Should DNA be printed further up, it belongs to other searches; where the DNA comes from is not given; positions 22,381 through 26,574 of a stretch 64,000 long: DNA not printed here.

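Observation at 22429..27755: Pls/PosA-type membrane NRPS translationally coupled to an M1 zinc peptidase: candidate cationic homopoly(amino acid) system in a mycobacterial core neighbourhood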

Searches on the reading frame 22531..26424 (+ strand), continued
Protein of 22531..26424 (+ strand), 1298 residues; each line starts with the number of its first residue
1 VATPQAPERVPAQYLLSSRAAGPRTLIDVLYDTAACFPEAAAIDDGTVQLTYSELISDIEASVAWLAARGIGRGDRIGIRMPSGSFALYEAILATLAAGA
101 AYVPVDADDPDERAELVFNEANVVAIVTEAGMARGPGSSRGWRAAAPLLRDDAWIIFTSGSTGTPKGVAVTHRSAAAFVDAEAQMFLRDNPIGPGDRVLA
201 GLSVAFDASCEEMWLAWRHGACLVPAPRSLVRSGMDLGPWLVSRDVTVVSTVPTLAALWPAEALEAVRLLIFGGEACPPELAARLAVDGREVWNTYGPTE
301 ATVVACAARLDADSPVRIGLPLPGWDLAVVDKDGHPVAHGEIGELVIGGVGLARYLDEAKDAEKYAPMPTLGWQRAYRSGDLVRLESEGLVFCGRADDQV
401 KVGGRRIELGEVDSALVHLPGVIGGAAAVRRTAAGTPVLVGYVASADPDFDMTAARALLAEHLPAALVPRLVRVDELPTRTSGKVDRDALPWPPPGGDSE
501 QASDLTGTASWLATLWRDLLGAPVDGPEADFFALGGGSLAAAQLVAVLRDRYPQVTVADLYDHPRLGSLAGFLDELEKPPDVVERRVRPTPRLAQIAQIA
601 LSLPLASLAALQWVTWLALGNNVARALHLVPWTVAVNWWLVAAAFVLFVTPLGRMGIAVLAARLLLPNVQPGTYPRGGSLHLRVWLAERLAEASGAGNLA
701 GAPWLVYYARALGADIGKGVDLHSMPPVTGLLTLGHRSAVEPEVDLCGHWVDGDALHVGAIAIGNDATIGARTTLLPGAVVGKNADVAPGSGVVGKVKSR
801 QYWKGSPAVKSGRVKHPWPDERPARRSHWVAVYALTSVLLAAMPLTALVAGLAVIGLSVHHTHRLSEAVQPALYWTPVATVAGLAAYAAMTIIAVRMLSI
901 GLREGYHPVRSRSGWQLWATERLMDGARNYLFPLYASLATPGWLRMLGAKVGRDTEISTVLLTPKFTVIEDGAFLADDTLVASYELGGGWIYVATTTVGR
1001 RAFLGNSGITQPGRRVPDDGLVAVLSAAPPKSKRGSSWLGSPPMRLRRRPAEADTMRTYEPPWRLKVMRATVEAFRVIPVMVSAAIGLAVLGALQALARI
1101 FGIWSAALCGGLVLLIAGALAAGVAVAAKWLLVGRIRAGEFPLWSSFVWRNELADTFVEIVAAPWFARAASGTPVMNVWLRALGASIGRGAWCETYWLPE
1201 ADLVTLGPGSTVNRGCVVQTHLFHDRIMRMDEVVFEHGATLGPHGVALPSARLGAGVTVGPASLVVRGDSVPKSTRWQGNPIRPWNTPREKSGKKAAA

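Call 12: find_homologous_proteins(query=window:22531-26424:+, max_evalue=1e-20)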
Query window:22531-26424:+ (1298 aa): 7978 proteins with E <= 1e-20 among 8000 candidates; the best 120 are listed.
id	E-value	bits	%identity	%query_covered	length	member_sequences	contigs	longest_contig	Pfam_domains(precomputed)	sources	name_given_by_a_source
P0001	0.0e+0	2806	97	100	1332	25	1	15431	PF00550.32,PF00132.31,PF00501.35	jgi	jgi:non-ribosomal peptide synthetase-like protein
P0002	0.0e+0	2705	93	100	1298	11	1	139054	PF00550.32,PF00132.31,PF00501.35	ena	-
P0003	0.0e+0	2669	92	100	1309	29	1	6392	PF00550.32,PF00132.31,PF00501.35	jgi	jgi:non-ribosomal peptide synthetase-like protein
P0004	0.0e+0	2665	91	100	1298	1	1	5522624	PF00550.32,PF00132.31,PF00501.35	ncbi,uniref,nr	ncbi:Pls/PosA family non-ribosomal peptide synthetase [Mycobacterium paraterrae]|uniref:AMP-binding 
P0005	0.0e+0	2664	91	100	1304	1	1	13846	PF00550.32,PF00132.31,PF00501.35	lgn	-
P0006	0.0e+0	2663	92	100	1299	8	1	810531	PF00550.32,PF00132.31,PF00501.35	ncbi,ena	-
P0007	0.0e+0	2662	92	100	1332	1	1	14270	PF00550.32,PF00132.31,PF00501.35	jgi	jgi:non-ribosomal peptide synthetase-like protein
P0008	0.0e+0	2658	92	100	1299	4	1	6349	PF00550.32,PF00132.31,PF00501.35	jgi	jgi:non-ribosomal peptide synthetase-like protein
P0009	0.0e+0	2658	92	100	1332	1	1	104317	PF00550.32,PF00132.31,PF00501.35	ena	-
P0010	0.0e+0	2656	91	100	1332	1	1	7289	PF00550.32,PF00132.31,PF00501.35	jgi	jgi:non-ribosomal peptide synthetase-like protein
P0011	0.0e+0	2656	92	100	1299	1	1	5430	PF00550.32,PF00132.31,PF00501.35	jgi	jgi:non-ribosomal peptide synthetase-like protein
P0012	0.0e+0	2654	91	100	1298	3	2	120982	PF00550.32,PF00132.31,PF00501.35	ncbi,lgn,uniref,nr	ncbi:amino acid adenylation protein [Mycobacterium sp. 1245111.1]|uniref:Pls/PosA family non-ribosom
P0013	0.0e+0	2651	91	100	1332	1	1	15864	PF00550.32,PF00132.31,PF00501.35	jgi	-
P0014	0.0e+0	2650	91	100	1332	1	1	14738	PF00550.32,PF00132.31,PF00501.35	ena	-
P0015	0.0e+0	2649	92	100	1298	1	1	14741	PF00550.32,PF00132.31,PF00501.35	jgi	jgi:non-ribosomal peptide synthetase-like protein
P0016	0.0e+0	2643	91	100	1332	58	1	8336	PF00550.32,PF00132.31,PF00501.35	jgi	-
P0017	0.0e+0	2643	91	100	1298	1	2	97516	PF00550.32,PF00132.31,PF00501.35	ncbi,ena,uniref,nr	ncbi:Pls/PosA family non-ribosomal peptide synthetase [Mycobacterium sp.]|uniref:Pls/PosA family non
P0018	0.0e+0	2637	91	100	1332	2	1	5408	PF00550.32,PF00132.31,PF00501.35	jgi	-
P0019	0.0e+0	2633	90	100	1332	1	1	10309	PF00550.32,PF00132.31,PF00501.35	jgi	jgi:non-ribosomal peptide synthetase-like protein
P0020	0.0e+0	2632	90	100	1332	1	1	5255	PF00550.32,PF00132.31,PF00501.35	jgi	jgi:non-ribosomal peptide synthetase-like protein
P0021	0.0e+0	2627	90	100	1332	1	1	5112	PF00550.32,PF00132.31,PF00501.35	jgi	jgi:non-ribosomal peptide synthetase-like protein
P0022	0.0e+0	2625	90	100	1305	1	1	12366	PF00550.32,PF00132.31,PF00501.35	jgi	jgi:non-ribosomal peptide synthetase-like protein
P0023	0.0e+0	2621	90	100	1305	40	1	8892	PF00550.32,PF00132.31,PF00501.35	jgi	jgi:non-ribosomal peptide synthetase-like protein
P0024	0.0e+0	2615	90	100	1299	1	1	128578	PF00550.32,PF00132.31,PF00501.35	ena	-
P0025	0.0e+0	2602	90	100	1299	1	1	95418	PF00550.32,PF00132.31,PF00501.35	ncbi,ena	-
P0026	0.0e+0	2600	90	100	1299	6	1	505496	PF00550.32,PF00132.31,PF00501.35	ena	-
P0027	0.0e+0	2588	89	100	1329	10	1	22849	PF00550.32,PF00132.31,PF00501.35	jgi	jgi:non-ribosomal peptide synthetase-like protein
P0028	0.0e+0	2578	89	100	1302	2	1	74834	PF00550.32,PF00132.31,PF00501.35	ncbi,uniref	ncbi:MAG TPA: Pls/PosA family non-ribosomal peptide synthetase [Mycobacterium sp.]|uniref:Pls/PosA f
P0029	0.0e+0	2559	88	100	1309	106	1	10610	PF00550.32,PF00132.31,PF00501.35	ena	-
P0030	0.0e+0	2558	89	100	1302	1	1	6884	PF00550.32,PF00132.31,PF00501.35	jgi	jgi:non-ribosomal peptide synthetase-like protein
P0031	0.0e+0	2556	87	100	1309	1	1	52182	PF00550.32,PF00132.31,PF00501.35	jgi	jgi:non-ribosomal peptide synthetase-like protein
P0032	0.0e+0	2544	88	100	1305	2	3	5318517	PF00550.32,PF00132.31,PF00501.35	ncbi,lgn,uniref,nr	ncbi:non-ribosomal peptide synthetase [Mycobacterium cookii]|uniref:Amino acid adenylation protein n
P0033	0.0e+0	2540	87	100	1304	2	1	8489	PF00550.32,PF00132.31,PF00501.35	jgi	jgi:non-ribosomal peptide synthetase-like protein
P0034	0.0e+0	2523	87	100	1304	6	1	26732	PF00550.32,PF00132.31,PF00501.35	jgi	-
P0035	0.0e+0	2523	86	100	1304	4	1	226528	PF00550.32,PF00132.31,PF00501.35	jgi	jgi:non-ribosomal peptide synthetase-like protein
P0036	0.0e+0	2510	86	100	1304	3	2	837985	PF00550.32,PF00132.31,PF00501.35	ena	-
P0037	0.0e+0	2505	86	99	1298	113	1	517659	PF00550.32,PF00132.31,PF00501.35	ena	-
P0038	0.0e+0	2501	86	100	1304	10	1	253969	PF00550.32,PF00132.31,PF00501.35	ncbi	-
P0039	0.0e+0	2499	86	100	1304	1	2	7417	PF00550.32,PF00132.31,PF00501.35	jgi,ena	-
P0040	0.0e+0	2492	86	99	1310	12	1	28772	PF00550.32,PF00132.31,PF00501.35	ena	-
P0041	0.0e+0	2490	85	100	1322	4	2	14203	PF00550.32,PF00132.31,PF00501.35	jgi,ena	-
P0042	0.0e+0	2472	85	100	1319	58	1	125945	PF00550.32,PF00132.31,PF00501.35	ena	-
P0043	0.0e+0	2470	86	99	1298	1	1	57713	PF00550.32,PF00132.31,PF00501.35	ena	-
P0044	0.0e+0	2467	84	99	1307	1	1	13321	PF00550.32,PF00132.31,PF00501.35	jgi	jgi:non-ribosomal peptide synthetase-like protein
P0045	0.0e+0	2465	84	100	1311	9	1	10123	PF00550.32,PF00132.31,PF00501.35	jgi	jgi:non-ribosomal peptide synthetase-like protein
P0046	0.0e+0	2464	84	100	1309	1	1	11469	PF00550.32,PF00132.31,PF00501.35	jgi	jgi:non-ribosomal peptide synthetase-like protein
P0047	0.0e+0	2456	84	100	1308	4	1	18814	PF00550.32,PF00132.31,PF00501.35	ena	-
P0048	0.0e+0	2456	84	100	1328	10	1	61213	PF00550.32,PF00132.31,PF00501.35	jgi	jgi:non-ribosomal peptide synthetase-like protein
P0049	0.0e+0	2455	84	100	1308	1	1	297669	PF00550.32,PF00132.31,PF00501.35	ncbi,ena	-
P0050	0.0e+0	2450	84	99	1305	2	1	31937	PF00550.32,PF00132.31,PF00501.35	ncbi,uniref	ncbi:Pls/PosA family non-ribosomal peptide synthetase [Mycobacterium sp.]|uniref:Pls/PosA family non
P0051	0.0e+0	2440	84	99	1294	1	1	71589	PF00550.32,PF00132.31,PF00501.35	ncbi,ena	-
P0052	0.0e+0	2439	84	99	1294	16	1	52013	PF00550.32,PF00132.31,PF00501.35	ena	-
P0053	0.0e+0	2437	84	100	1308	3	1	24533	PF00550.32,PF00132.31,PF00501.35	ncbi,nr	ncbi:MAG TPA: Pls/PosA family non-ribosomal peptide synthetase [Mycobacterium sp.]|nr:Pls/PosA famil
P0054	0.0e+0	2437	84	99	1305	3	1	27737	PF00550.32,PF00132.31,PF00501.35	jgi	jgi:non-ribosomal peptide synthetase-like protein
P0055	0.0e+0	2436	83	100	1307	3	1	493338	PF00550.32,PF00132.31,PF00501.35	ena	-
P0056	0.0e+0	2434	84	100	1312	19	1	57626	PF00550.32,PF00132.31,PF00501.35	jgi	-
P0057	0.0e+0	2434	84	99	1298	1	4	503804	PF00550.32,PF00132.31,PF00501.35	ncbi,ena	-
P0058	0.0e+0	2433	83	99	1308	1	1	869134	PF00550.32,PF00132.31,PF00501.35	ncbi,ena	-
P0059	0.0e+0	2433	84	99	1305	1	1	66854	PF00550.32,PF00132.31,PF00501.35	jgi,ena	-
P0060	0.0e+0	2432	84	99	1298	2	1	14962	PF00550.32,PF00132.31,PF00501.35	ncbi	-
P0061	0.0e+0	2432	84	99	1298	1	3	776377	PF00550.32,PF00132.31,PF00501.35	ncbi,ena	-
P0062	0.0e+0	2431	84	99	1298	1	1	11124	PF00550.32,PF00132.31,PF00501.35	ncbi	-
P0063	0.0e+0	2430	84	99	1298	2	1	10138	PF00550.32,PF00132.31,PF00501.35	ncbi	-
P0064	0.0e+0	2422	84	99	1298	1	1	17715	PF00550.32,PF00132.31,PF00501.35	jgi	-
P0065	0.0e+0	2420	83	100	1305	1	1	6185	PF00550.32,PF00132.31,PF00501.35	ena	-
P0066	0.0e+0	2419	83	99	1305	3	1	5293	PF00550.32,PF00132.31,PF00501.35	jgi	jgi:non-ribosomal peptide synthetase-like protein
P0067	0.0e+0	2417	82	100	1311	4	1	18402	PF00550.32,PF00132.31,PF00501.35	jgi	jgi:non-ribosomal peptide synthetase-like protein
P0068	0.0e+0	2417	83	99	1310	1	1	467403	PF00550.32,PF00132.31,PF00501.35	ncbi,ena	-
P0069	0.0e+0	2417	83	99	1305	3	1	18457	PF00550.32,PF00132.31,PF00501.35,PF13193.13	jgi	jgi:non-ribosomal peptide synthetase-like protein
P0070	0.0e+0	2417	83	99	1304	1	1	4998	PF00550.32,PF00132.31,PF00501.35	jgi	jgi:non-ribosomal peptide synthetase-like protein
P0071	0.0e+0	2416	83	100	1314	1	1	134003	PF00550.32,PF00132.31,PF00501.35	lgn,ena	-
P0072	0.0e+0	2415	83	100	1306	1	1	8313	PF00550.32,PF00132.31,PF00501.35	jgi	jgi:non-ribosomal peptide synthetase-like protein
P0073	0.0e+0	2415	83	99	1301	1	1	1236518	PF00550.32,PF00132.31,PF00501.35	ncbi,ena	-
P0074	0.0e+0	2414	83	99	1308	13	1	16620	PF00550.32,PF00132.31,PF00501.35,PF13193.13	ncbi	ncbi:MAG: Pls/PosA family non-ribosomal peptide synthetase [Mycobacterium sp.]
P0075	0.0e+0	2414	83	100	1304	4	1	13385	PF00550.32,PF00132.31,PF00501.35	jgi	-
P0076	0.0e+0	2413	83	99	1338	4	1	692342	PF00550.32,PF00132.31,PF00501.35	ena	-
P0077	0.0e+0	2412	83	100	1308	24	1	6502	PF00550.32,PF00132.31,PF00501.35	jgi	jgi:non-ribosomal peptide synthetase-like protein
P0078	0.0e+0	2411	83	100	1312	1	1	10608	PF00550.32,PF00132.31,PF00501.35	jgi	jgi:non-ribosomal peptide synthetase-like protein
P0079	0.0e+0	2411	83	98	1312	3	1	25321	PF00550.32,PF00132.31,PF00501.35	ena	-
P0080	0.0e+0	2410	83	99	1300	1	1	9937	PF00550.32,PF00132.31,PF00501.35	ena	-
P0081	0.0e+0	2409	83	99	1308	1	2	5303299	PF00550.32,PF00132.31,PF00501.35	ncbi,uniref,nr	ncbi:Pls/PosA family non-ribosomal peptide synthetase [Mycobacterium decipiens]|uniref:Amino acid ad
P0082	0.0e+0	2406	83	99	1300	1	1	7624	PF00550.32,PF00132.31,PF00501.35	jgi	-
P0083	0.0e+0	2406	83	100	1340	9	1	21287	PF00550.32,PF00132.31,PF00501.35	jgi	jgi:non-ribosomal peptide synthetase-like protein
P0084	0.0e+0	2406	83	99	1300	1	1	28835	PF00550.32,PF00132.31,PF00501.35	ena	-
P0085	0.0e+0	2405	82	100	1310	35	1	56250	PF00550.32,PF00132.31,PF00501.35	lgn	-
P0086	0.0e+0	2404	82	99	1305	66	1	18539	PF00550.32,PF00132.31,PF00501.35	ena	-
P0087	0.0e+0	2402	83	99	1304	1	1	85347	PF00550.32,PF00132.31,PF00501.35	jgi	jgi:non-ribosomal peptide synthetase-like protein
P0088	0.0e+0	2402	82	98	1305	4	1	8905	PF00550.32,PF00132.31,PF00501.35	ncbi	ncbi:MAG: Pls/PosA family non-ribosomal peptide synthetase [Mycobacterium sp.]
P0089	0.0e+0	2402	83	99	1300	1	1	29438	PF00550.32,PF00132.31,PF00501.35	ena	-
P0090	0.0e+0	2400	82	99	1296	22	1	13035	PF00550.32,PF00132.31,PF00501.35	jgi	jgi:non-ribosomal peptide synthetase-like protein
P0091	0.0e+0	2398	83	99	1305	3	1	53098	PF00550.32,PF00132.31,PF00501.35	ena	-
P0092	0.0e+0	2397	82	100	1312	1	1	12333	PF00550.32,PF00132.31,PF00501.35,PF13193.13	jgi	jgi:non-ribosomal peptide synthetase-like protein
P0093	0.0e+0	2397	82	100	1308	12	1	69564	PF00550.32,PF00132.31,PF00501.35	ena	-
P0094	0.0e+0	2396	82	99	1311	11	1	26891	PF00550.32,PF00132.31,PF00501.35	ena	-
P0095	0.0e+0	2396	82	100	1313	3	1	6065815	PF00550.32,PF00132.31,PF00501.35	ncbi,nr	ncbi:AMP-binding protein [Mycobacterium sp. Aquia_216]|nr:Pls/PosA family non-ribosomal peptide synt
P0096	0.0e+0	2395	82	100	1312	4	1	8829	PF00550.32,PF00132.31,PF00501.35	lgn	-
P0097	0.0e+0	2394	82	99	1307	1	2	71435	PF00550.32,PF00132.31,PF00501.35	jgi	jgi:non-ribosomal peptide synthetase-like protein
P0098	0.0e+0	2394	82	99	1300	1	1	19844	PF00550.32,PF00132.31,PF00501.35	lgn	-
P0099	0.0e+0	2392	82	99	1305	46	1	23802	PF00550.32,PF00132.31,PF00501.35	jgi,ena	-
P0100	0.0e+0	2392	82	99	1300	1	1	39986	PF00550.32,PF00132.31,PF00501.35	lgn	-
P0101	0.0e+0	2391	82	99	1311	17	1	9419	PF00550.32,PF00132.31,PF00501.35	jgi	-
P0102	0.0e+0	2389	82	99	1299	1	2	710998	PF00550.32,PF00132.31,PF00501.35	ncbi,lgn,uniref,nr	ncbi:Pls/PosA family non-ribosomal peptide synthetase [Mycobacterium angelicum]|uniref:Amino acid ad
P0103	0.0e+0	2389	82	99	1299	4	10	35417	PF00550.32,PF00132.31,PF00501.35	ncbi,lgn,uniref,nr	ncbi:Pls/PosA family non-ribosomal peptide synthetase [Mycobacterium szulgai]|uniref:Amino acid aden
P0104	0.0e+0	2387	82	99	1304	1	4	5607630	PF00550.32,PF00132.31,PF00501.35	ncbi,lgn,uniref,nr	ncbi:Plipastatin synthase subunit E [Mycobacterium basiliense]|uniref:Plipastatin synthase subunit E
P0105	0.0e+0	2384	81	99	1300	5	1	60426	PF00550.32,PF00132.31,PF00501.35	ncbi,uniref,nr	ncbi:Pls/PosA family non-ribosomal peptide synthetase [Mycobacterium sp. 852002-51163_SCH5372311]|un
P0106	0.0e+0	2384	81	99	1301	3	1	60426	PF00550.32,PF00132.31,PF00501.35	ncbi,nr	ncbi:amino acid adenylation protein [Mycobacterium sp. 852002-51163_SCH5372311]|nr:amino acid adenyl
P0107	0.0e+0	2384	82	99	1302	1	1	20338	PF00550.32,PF00132.31,PF00501.35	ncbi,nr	ncbi:MAG: AMP-binding protein [Mycobacteriaceae bacterium]|nr:AMP-binding protein [Mycobacteriaceae 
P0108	0.0e+0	2382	82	100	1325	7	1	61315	PF00550.32,PF00132.31,PF00501.35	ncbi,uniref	ncbi:Pls/PosA family non-ribosomal peptide synthetase [Mycobacterium haemophilum]|uniref:Pls/PosA fa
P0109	0.0e+0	2381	82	100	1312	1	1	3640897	PF00550.32,PF00132.31,PF00501.35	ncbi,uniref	ncbi:Pls/PosA family non-ribosomal peptide synthetase [Mycobacterium sp. 050128]|uniref:Pls/PosA fam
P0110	0.0e+0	2381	82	99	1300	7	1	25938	PF00550.32,PF00132.31,PF00501.35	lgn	-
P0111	0.0e+0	2380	82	99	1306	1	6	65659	PF00550.32,PF00132.31,PF00501.35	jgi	jgi:non-ribosomal peptide synthetase-like protein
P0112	0.0e+0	2378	82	99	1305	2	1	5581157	PF00550.32,PF00132.31,PF00501.35,PF13193.13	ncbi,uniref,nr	ncbi:Pls/PosA family non-ribosomal peptide synthetase [Mycobacterium spongiae]|uniref:Pls/PosA famil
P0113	0.0e+0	2370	81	99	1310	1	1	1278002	PF00550.32,PF00132.31,PF00501.35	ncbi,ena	-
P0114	0.0e+0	2370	81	99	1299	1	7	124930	PF00550.32,PF00132.31,PF00501.35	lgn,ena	-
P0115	0.0e+0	2365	81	99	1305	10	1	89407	PF00550.32,PF00501.35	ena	-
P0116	0.0e+0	2364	81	99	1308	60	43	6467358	PF00550.32,PF00132.31,PF00501.35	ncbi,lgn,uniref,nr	ncbi:Plipastatin synthase subunit B [Mycobacterium marinum]|uniref:Pls/PosA family non-ribosomal pep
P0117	0.0e+0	2364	82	99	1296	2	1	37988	PF00550.32,PF00132.31,PF00501.35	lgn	-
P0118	0.0e+0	2363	81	99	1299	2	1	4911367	PF00550.32,PF00132.31,PF00501.35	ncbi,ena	-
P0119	0.0e+0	2357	81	100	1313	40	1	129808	PF00550.32,PF00132.31,PF00501.35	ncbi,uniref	ncbi:Pls/PosA family non-ribosomal peptide synthetase [Mycobacterium simiae]|uniref:Pls/PosA family 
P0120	0.0e+0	2355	81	100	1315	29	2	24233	PF00550.32,PF00132.31,PF00501.35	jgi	jgi:non-ribosomal peptide synthetase-like protein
